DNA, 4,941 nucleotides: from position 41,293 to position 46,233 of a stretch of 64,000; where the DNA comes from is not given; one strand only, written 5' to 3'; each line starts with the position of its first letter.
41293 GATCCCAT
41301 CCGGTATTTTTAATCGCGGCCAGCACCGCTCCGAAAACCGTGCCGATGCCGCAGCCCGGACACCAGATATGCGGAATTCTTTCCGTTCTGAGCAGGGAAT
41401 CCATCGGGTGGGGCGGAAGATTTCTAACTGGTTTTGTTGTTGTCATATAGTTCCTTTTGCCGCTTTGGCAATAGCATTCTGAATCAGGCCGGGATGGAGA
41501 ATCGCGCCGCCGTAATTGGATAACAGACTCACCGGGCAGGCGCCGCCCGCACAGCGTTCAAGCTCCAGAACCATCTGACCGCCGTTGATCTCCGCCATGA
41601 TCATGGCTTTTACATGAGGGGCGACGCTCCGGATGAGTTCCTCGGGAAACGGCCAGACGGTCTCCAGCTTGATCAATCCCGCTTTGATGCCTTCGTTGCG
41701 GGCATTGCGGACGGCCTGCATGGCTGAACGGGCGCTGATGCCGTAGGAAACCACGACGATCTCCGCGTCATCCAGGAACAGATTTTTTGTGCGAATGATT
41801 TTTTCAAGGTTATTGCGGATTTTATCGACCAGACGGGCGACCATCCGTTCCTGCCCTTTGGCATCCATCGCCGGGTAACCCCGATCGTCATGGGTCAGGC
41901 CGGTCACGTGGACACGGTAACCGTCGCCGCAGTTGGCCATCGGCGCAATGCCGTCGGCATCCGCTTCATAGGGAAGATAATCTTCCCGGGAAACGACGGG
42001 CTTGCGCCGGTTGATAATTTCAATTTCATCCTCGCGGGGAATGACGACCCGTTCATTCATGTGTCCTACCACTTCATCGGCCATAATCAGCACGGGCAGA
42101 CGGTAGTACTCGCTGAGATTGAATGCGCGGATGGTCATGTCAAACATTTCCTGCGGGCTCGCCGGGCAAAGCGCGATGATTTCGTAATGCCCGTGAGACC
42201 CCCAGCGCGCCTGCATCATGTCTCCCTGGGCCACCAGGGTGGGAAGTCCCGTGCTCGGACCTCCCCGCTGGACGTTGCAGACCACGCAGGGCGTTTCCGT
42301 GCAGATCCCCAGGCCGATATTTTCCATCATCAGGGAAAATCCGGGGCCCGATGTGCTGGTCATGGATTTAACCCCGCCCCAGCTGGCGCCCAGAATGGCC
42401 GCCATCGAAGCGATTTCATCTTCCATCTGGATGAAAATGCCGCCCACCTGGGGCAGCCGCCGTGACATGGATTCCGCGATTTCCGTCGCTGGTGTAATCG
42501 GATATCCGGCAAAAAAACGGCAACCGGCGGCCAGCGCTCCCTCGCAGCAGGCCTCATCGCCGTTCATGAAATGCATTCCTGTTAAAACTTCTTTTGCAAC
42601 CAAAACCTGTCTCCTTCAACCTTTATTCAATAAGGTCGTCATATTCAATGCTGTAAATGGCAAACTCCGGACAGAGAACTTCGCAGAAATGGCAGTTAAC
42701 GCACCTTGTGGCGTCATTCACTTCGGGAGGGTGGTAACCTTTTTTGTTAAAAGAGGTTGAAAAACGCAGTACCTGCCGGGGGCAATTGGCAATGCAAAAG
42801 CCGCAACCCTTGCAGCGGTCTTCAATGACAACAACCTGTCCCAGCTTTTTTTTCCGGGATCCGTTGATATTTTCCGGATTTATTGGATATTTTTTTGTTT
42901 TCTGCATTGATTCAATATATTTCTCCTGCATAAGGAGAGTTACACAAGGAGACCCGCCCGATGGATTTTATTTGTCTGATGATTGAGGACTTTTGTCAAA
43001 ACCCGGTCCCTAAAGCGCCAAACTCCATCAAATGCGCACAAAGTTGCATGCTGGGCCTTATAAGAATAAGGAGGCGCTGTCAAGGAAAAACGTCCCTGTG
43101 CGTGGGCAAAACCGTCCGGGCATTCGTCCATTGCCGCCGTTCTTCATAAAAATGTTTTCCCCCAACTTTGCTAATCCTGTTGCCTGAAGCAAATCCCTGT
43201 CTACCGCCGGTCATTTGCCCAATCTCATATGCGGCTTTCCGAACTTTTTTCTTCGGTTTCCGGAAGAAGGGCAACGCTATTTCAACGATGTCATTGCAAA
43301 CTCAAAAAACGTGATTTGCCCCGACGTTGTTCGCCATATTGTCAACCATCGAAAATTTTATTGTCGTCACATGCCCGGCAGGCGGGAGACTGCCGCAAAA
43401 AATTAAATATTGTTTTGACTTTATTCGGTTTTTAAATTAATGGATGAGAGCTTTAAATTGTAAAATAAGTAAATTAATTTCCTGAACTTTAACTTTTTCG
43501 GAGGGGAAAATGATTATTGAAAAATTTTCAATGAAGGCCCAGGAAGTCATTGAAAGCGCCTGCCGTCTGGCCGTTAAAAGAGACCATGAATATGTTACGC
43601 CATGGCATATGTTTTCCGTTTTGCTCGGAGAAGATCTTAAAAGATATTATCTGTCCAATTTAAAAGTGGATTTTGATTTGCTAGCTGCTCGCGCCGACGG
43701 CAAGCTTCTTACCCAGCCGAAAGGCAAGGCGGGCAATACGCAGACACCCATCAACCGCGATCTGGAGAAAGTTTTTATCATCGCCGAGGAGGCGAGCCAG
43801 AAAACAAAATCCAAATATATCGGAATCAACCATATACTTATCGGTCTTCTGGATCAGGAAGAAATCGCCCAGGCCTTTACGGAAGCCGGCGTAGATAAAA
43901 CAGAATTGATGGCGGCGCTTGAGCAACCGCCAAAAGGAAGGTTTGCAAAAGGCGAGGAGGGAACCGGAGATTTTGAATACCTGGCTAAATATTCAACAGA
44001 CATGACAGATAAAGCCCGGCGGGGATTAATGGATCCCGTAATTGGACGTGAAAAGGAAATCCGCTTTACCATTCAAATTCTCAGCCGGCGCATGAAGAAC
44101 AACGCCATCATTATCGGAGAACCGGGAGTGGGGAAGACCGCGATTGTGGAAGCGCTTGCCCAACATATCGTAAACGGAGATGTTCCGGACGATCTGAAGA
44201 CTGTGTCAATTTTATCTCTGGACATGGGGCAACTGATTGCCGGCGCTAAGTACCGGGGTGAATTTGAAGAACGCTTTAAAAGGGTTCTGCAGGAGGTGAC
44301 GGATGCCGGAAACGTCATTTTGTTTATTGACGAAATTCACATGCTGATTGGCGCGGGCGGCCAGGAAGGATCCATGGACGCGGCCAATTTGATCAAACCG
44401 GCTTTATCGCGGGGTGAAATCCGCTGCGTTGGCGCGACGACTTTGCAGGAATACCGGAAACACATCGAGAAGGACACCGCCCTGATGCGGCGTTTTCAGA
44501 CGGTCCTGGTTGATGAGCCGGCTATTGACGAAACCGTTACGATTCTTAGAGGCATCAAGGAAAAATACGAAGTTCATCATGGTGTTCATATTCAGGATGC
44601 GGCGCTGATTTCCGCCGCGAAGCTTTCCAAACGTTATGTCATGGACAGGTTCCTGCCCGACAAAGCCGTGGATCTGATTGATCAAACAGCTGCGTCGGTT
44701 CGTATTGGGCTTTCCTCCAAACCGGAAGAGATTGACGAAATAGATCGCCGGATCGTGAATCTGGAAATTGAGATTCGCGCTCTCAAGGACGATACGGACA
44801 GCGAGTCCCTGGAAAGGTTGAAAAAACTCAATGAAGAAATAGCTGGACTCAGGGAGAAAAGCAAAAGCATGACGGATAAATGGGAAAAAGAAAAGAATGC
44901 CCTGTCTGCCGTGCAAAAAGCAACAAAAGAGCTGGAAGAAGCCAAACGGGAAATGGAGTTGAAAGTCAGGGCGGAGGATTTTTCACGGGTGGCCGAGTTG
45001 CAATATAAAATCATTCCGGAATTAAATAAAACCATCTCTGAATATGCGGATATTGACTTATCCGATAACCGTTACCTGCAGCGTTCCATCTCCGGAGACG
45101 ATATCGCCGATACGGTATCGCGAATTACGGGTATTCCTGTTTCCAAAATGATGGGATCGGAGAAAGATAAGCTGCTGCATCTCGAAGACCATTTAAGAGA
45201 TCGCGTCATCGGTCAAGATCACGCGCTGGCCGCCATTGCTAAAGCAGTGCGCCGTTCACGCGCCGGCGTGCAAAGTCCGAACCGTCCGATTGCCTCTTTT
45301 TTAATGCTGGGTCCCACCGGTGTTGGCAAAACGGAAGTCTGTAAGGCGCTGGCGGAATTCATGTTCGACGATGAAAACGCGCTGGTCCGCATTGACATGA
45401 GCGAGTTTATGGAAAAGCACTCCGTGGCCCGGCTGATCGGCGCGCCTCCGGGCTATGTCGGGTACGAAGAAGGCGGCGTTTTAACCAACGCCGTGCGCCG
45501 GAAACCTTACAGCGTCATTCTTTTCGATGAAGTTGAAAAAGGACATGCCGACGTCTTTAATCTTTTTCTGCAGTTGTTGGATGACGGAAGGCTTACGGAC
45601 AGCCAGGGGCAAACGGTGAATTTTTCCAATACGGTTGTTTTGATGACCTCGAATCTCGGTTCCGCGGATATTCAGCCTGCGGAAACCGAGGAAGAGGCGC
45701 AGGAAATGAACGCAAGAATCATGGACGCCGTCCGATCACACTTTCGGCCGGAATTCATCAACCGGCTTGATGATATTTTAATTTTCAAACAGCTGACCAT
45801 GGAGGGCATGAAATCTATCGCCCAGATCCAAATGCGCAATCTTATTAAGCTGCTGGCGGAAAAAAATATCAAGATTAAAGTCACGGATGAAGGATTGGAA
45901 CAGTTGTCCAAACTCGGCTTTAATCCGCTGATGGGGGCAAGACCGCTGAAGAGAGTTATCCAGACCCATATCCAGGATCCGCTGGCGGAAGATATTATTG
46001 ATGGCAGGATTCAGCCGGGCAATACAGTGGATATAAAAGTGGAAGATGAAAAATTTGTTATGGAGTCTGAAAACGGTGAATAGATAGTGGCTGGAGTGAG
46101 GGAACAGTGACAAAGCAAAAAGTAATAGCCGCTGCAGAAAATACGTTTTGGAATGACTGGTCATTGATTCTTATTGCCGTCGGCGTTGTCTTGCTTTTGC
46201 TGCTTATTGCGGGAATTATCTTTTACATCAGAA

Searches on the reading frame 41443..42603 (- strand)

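Call 100: search_protein_families(library=pfam, proteins=[window:41443-42603:-], max_evalue=0.00001)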
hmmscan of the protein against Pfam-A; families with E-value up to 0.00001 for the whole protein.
window:41443-42603:- (386 aa): 3 families
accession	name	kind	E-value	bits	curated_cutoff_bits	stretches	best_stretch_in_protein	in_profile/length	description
PF01855.24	POR_N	-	5.8e-70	236.1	27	1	21-255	1-229/231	Pyruvate flavodoxin/ferredoxin oxidoreductase, thiamine diP-bdg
PF17147.9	PFOR_II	-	9.8e-19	68.1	27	1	280-370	1-98/102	Pyruvate:ferredoxin oxidoreductase core domain II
PF02780.25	Transketolase_C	-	1.7e-08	34.8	25.9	1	280-338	10-69/124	Transketolase, C-terminal domain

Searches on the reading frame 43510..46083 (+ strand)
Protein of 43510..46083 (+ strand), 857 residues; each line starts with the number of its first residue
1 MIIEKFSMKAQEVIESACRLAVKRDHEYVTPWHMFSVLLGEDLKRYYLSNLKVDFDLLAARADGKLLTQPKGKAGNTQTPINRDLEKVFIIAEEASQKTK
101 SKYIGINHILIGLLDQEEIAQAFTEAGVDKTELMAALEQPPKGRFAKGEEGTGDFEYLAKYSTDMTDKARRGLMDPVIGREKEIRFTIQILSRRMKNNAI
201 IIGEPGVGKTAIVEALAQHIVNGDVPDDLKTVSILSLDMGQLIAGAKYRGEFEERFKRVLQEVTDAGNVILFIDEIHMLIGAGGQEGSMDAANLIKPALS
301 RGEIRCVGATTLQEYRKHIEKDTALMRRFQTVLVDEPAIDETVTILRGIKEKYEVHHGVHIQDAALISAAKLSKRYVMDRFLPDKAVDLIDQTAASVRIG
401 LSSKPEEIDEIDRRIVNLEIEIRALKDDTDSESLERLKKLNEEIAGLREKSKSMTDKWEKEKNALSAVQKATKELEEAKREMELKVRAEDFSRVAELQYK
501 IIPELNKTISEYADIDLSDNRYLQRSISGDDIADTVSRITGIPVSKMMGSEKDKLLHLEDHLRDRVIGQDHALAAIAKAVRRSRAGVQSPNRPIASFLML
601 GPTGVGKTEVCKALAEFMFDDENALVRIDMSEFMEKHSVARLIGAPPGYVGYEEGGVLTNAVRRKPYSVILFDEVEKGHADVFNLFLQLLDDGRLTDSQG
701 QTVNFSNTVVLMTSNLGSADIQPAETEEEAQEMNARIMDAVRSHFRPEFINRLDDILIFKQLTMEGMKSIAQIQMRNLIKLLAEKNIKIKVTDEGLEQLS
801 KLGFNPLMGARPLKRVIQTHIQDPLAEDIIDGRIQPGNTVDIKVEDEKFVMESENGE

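Call 3: search_protein_families(library=pfam, proteins=[window:43510-46083:+], max_evalue=0.01)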
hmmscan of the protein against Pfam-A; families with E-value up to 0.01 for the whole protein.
window:43510-46083:+ (857 aa): 38 families (the best 25 are shown)
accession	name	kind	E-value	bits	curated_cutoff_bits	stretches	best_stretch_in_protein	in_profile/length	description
PF07724.20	AAA_2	-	2.9e-70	236.1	27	1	592-756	1-166/166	AAA domain (Cdc48 subfamily)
PF17871.7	AAA_lid_9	-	1.1e-33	115.7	22.8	1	339-440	2-103/104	AAA lid domain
PF00004.35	AAA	-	2.4e-24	86.7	21.2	2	200-330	2-124/131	ATPase family associated with various cellular activities (AAA)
PF10431.15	ClpB_D2-small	-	4e-23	81.7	21.9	1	762-842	1-81/81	C-terminal, D2-small domain, of ClpB protein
PF07728.20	AAA_5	-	3.6e-18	66.3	22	2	597-718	2-125/139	AAA domain (dynein-related subfamily)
PF02861.25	Clp_N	-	2.2e-13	50.6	20.7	1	92-139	1-50/53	Clp amino terminal domain, pathogenicity island component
PF13191.12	AAA_16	-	1.6e-12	48.7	32.6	1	177-223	2-51/167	AAA ATPase domain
PF13401.12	AAA_22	-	2.4e-11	44.5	27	2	196-289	5-98/130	AAA domain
PF20720.3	nSTAND3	-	1.1e-07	32.1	27.2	1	196-222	17-43/155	Novel STAND NTPase 3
PF00158.32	Sigma54_activat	-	1.7e-07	31.5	20.2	1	590-698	22-125/168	Sigma-54 interaction domain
PF13173.12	AAA_14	-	8.3e-07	29.5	27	1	199-279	5-74/129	AAA domain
PF05621.17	TniB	-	1.4e-06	28.3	22.4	1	193-333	33-183/189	Bacterial TniB protein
PF12775.13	AAA_7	-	2.8e-06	27.4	25.8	0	596-643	35-82/181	P-loop containing dynein motor region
PF13238.12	AAA_18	-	3.4e-06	28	29.4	0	200-266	2-66/128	AAA domain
PF05673.19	DUF815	-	3.2e-05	23.6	23.8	0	185-239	42-92/249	Protein of unknown function (DUF815)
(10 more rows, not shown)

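Call 5: search_protein_families(library=ncbifam, proteins=[window:43510-46083:+], max_evalue=0.01)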
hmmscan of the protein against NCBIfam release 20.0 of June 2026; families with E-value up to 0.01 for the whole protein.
window:43510-46083:+ (857 aa): 39 families (the best 25 are shown)
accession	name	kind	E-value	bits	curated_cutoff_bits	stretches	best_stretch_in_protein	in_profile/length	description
TIGR03346.1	chaperone_ClpB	equivalog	0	1154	1232.1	1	6-851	1-852/853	ATP-dependent chaperone ClpB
NF008118.0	PRK10865.1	equivalog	7.7e-299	993.4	1417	1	1-851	1-855/857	ATP-dependent chaperone ClpB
TIGR03345.1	VI_ClpV1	equivalog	3.9e-234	779.7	884.95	1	9-836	4-842/852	type VI secretion system ATPase TssH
TIGR02639.1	ClpA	equivalog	8.2e-233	774.8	993.15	2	8-455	3-470/734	ATP-dependent Clp protease ATP-binding subunit ClpA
NF033606.1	heat_AAA_ClpK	exception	1.3e-209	698.4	1900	2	467-847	517-901/949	heat shock survival AAA family ATPase ClpK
NF033607.0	disagg_AAA_ClpG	exception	1.4e-205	685.1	1900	2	525-842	553-874/932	AAA family protein disaggregase ClpG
NF008263.0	PRK11034.1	equivalog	3.5e-176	587.3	1350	2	143-406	154-418/758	ATP-dependent Clp protease ATP-binding subunit ClpA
NF003745.1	PRK05342.1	equivalog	3.3e-14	52.6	359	2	726-824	275-379/418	ATP-dependent Clp protease ATP-binding subunit ClpX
NF009067.0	PRK12402.1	equivalog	9.6e-12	44.5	317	2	167-262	7-97/340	replication factor C small subunit 2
TIGR00764.1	lon_rel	equivalog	1.3e-10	40.5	516.6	2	172-228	15-69/608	ATP-dependent protease LonB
NF005304.0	PRK06835.1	equivalog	3e-09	36.4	215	1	575-637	164-226/330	ATP-binding protein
TIGR00382.1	clpX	equivalog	4.8e-09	35.7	370.75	0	714-823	270-384/414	ATP-dependent protease ATP-binding subunit ClpX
TIGR02928.1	TIGR02928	subfamily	6.7e-09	35.1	181.3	1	175-221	15-65/366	orc1/cdc6 family replication initiation protein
NF003229.0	PRK04195.1-5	equivalog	1.5e-08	33.8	280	2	566-676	19-113/413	replication factor C large subunit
TIGR03689.1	pup_AAA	equivalog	2.4e-07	29.9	504.75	1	200-299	220-321/512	proteasome ATPase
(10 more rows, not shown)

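Call 89: find_related_loci(query=window:43510-46083:+, collection=metagenome_contigs, flank=5000)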
Query window:43510-46083:+ (857 aa) in metagenome_contigs; peptide patterns used: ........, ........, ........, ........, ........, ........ (x = any residue, [..] = any of these).
600 stretches matched a pattern (row limit reached: there are more); 587 encode a relative of the query (tblastn E <= 1e-3); the best 80 are kept; 80 distinct loci.
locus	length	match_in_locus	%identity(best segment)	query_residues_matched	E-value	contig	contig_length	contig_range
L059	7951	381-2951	75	1-855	0e+0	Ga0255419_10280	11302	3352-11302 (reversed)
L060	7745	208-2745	68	1-845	0e+0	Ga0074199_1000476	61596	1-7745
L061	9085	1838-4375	53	1-842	0e+0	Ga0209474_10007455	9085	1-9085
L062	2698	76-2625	53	1-847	0e+0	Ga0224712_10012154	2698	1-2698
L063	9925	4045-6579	52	1-842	0e+0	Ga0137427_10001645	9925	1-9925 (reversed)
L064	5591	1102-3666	51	1-855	0e+0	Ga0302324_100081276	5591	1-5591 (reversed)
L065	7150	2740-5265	53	3-840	0e+0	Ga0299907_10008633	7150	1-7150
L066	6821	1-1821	71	250-856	0e+0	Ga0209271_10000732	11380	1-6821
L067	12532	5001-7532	52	1-842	0e+0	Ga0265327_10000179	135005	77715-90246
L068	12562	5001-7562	51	1-852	0e+0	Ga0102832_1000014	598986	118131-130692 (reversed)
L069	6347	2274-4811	52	1-842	0e+0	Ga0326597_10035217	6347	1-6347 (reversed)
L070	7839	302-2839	52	1-842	0e+0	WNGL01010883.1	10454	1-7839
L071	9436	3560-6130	51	1-854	0e+0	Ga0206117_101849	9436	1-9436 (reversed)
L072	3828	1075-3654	51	1-853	0e+0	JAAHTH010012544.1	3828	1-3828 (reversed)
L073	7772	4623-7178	52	1-851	0e+0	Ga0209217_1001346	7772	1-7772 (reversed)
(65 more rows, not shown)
